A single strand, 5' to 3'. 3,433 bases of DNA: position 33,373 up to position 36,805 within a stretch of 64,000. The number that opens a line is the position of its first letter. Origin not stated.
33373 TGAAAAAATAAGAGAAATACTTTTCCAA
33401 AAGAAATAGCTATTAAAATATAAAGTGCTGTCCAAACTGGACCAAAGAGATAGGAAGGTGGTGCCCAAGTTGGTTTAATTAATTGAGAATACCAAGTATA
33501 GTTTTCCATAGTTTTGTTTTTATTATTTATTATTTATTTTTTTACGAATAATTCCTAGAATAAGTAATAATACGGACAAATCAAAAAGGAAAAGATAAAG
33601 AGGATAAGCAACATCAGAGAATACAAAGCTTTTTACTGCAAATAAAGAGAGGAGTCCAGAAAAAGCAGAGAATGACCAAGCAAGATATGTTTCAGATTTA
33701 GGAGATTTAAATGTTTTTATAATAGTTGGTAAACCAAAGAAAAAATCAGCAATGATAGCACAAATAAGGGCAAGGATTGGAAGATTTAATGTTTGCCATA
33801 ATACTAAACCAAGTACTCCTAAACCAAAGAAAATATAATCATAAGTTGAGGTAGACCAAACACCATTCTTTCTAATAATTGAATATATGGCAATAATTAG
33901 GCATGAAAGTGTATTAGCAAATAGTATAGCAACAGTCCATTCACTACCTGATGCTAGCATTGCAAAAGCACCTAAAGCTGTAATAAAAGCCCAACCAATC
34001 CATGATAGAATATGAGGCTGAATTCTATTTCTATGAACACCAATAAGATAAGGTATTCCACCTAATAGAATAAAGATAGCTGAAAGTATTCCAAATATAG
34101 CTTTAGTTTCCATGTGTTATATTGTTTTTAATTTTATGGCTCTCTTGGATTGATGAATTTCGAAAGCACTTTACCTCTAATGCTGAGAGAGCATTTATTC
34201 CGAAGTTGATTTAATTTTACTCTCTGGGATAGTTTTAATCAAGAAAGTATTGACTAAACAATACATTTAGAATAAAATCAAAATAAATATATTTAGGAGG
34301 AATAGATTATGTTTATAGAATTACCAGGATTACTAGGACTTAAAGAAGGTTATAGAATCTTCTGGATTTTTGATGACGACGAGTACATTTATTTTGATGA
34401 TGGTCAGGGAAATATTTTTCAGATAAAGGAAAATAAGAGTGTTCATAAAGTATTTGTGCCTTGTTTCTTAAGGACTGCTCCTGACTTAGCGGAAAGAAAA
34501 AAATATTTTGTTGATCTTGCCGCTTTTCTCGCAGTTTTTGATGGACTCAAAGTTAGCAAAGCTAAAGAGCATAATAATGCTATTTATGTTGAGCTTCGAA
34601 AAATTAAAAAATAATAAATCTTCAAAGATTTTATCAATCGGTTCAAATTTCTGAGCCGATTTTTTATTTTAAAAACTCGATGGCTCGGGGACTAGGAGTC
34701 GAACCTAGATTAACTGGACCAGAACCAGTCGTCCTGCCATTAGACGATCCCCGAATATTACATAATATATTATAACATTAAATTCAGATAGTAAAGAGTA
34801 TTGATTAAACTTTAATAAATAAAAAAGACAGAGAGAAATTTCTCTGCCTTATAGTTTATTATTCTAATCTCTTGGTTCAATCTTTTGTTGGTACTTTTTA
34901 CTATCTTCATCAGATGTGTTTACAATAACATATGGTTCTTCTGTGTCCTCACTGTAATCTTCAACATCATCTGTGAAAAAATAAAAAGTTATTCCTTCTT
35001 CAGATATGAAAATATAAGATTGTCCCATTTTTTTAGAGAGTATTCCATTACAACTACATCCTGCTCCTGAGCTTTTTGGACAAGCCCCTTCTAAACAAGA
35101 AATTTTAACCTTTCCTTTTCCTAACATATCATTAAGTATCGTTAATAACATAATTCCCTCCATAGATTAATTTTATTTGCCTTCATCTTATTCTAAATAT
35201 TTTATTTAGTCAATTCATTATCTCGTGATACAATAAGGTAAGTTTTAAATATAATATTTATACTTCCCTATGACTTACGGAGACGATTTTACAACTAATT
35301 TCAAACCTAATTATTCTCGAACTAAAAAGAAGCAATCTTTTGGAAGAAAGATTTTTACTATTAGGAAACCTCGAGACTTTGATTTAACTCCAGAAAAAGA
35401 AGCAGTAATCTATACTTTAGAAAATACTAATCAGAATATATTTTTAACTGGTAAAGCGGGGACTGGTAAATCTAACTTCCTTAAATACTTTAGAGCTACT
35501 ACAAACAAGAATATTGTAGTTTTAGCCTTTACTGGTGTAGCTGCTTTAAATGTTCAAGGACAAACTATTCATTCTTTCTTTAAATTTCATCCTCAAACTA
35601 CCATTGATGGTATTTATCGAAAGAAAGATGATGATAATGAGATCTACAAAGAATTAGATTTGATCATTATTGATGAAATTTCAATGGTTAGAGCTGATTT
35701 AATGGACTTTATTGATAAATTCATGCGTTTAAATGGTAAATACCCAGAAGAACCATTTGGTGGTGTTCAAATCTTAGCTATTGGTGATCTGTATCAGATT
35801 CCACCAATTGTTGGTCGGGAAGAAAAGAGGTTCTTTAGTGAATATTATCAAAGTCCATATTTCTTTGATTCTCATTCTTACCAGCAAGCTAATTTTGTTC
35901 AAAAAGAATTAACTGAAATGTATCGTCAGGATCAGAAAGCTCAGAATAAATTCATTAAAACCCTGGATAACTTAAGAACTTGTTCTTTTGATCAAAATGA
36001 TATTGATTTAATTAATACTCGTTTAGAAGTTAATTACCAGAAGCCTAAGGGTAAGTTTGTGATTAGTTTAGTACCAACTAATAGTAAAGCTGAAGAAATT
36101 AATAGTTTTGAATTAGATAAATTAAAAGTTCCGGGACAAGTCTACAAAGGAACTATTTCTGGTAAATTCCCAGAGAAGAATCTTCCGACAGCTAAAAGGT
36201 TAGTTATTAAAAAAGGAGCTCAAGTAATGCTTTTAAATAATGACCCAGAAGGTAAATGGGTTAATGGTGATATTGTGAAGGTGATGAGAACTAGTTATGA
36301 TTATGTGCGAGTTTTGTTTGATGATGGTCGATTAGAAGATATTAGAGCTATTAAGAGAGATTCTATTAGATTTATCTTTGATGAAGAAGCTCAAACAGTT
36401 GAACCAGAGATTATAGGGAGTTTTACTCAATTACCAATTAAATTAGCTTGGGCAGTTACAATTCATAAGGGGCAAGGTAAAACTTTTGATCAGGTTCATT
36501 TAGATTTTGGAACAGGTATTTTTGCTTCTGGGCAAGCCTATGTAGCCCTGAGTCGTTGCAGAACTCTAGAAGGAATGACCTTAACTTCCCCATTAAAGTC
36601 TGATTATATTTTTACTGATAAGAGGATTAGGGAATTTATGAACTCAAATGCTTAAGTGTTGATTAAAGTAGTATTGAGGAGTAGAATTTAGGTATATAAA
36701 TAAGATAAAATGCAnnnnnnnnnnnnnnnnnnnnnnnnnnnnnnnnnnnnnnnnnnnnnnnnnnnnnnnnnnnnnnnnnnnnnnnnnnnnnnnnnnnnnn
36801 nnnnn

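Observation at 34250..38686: Triplicated ~50-nt promoter/leader module driving three small proteins that bracket tRNA-Gln and a Pif1/radical-SAM cassette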

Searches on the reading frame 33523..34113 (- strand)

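Call 7: search_protein_families(library=pfam, proteins=[window:33523-34113:-], max_evalue=0.1)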
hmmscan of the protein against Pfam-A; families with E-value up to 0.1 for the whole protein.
window:33523-34113:- (196 aa): 1 family
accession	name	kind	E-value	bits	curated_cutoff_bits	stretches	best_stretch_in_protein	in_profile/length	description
PF11742.13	DUF3302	-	0.047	14.3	32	0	7-47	13-53/77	Protein of unknown function (DUF3302)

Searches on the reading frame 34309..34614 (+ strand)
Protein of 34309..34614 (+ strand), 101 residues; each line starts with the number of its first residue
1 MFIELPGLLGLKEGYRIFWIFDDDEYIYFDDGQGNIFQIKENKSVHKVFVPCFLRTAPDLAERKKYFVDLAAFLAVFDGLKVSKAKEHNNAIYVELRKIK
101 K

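Call 7: search_protein_families(library=pfam, proteins=[window:34309-34614:+], max_evalue=0.1)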
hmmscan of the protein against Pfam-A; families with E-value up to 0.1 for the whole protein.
window:34309-34614:+ (101 aa): 0 families

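Call 40: find_homologous_proteins(query=window:34309-34614:+, max_evalue=0.01)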
Query window:34309-34614:+ (101 aa): 1 proteins with E <= 0.01 among 3 candidates.
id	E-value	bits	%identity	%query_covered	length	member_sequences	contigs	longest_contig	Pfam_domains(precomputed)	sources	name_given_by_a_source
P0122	1.4e-61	223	100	100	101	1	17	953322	-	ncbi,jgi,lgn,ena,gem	jgi:hypothetical protein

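Call 57: search_protein_families(library=phrogs, proteins=[window:34309-34614:+], max_evalue=0.05)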
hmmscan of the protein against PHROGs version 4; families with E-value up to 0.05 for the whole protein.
window:34309-34614:+ (101 aa): 0 families

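Call 58: search_protein_families(library=padloc, proteins=[window:34309-34614:+], max_evalue=0.05)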
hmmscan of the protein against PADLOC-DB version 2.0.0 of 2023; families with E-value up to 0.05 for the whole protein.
window:34309-34614:+ (101 aa): 0 families

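Call 59: search_protein_families(library=ncbifam, proteins=[window:34309-34614:+], max_evalue=0.05)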
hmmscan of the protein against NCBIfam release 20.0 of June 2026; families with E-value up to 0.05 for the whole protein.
window:34309-34614:+ (101 aa): 0 families

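Call 70: search_solved_structures(query=window:34309-34614:+, max_evalue=1)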
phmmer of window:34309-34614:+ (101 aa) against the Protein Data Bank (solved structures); distinct sequences matched with E-value up to 1: 4.
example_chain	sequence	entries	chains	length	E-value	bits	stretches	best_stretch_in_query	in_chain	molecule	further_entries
1xpq_A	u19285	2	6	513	0.67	13.4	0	8-41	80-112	Polyamine oxidase FMS1 | FMS1 protein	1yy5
1rsg_A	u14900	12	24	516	0.67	13.4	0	8-41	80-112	FMS1 protein | Polyamine oxidase FMS1 | fms1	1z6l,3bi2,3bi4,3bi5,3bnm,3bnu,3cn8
4ech_A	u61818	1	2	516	0.67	13.4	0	8-41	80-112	Polyamine oxidase FMS1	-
4gdp_A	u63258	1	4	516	0.69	13.4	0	8-41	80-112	Polyamine oxidase FMS1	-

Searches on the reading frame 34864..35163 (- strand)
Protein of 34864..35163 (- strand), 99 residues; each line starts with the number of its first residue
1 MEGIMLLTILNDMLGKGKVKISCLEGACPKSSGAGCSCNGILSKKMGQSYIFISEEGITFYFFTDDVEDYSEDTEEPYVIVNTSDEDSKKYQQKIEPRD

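Call 7: search_protein_families(library=pfam, proteins=[window:34864-35163:-], max_evalue=0.1)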
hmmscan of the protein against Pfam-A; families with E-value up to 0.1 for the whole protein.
window:34864-35163:- (99 aa): 0 families

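Call 46: search_protein_representatives(protein=window:34864-35163:-)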
Query: 99 residues. Proteins with E-value up to 0.001 (for the whole library): 2; up to 1e-10: 1; up to 1e-30: 1. The best 2 are listed.
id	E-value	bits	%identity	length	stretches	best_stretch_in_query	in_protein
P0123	1.6e-57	207.8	100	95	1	5-99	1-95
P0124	1.1e-04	38.5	32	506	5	50-80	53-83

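Call 57: search_protein_families(library=phrogs, proteins=[window:34864-35163:-], max_evalue=0.05)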
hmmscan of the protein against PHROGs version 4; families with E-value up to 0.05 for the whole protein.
window:34864-35163:- (99 aa): 0 families

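Call 58: search_protein_families(library=padloc, proteins=[window:34864-35163:-], max_evalue=0.05)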
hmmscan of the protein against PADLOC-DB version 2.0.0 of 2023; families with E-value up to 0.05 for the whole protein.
window:34864-35163:- (99 aa): 0 families

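Call 59: search_protein_families(library=ncbifam, proteins=[window:34864-35163:-], max_evalue=0.05)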
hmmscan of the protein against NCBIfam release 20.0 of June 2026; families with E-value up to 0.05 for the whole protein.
window:34864-35163:- (99 aa): 1 family
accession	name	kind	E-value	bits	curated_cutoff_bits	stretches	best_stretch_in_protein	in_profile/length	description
TIGR00523.1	eIF-1A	equivalog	0.02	14.9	102.9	1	7-27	22-42/98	translation initiation factor eIF-1A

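Call 62: predict_structure(protein=window:34864-35163:-)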
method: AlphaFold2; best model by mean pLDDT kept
length: 99 residues; sequences in the alignment: 1
mean_pLDDT: 49.1   pTM: 0.44
mean pLDDT of the five models: 49.1, 38.2, 35.9, 33.3, 32.4
residues with pLDDT >= 90: 0; 70-90: 7; 50-70: 40; < 50: 52
segments of 3 or more residues with pLDDT < 50: 1-17, 65-99
pLDDT, mean of each block of 10 residues (from residue 1): 31 44 62 66 65 67 52 37 35 30
secondary structure, 60 per line:
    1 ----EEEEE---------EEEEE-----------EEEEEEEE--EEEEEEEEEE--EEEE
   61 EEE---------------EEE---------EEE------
elements in order: E5-9 E19-23 E35-42 E45-54 E57-63 E79-81 E91-93

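Call 71: search_solved_structures(query=window:34864-35163:-, max_evalue=1)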
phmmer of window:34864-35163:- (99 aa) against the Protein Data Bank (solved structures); distinct sequences matched with E-value up to 1: 0.

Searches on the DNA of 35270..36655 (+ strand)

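Call 93: search_rna_families(source=L031, start=7300, end=10400, threshold=evalue, max_evalue=0.1)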
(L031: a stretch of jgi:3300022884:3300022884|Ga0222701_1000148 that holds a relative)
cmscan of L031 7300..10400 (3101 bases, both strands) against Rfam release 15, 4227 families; matches with E-value up to 0.1: 1.
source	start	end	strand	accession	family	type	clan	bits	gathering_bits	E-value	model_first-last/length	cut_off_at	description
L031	7523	7593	-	RF00005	tRNA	Gene; tRNA;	CL00001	50.8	29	2.8e-09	1-71/71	no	tRNA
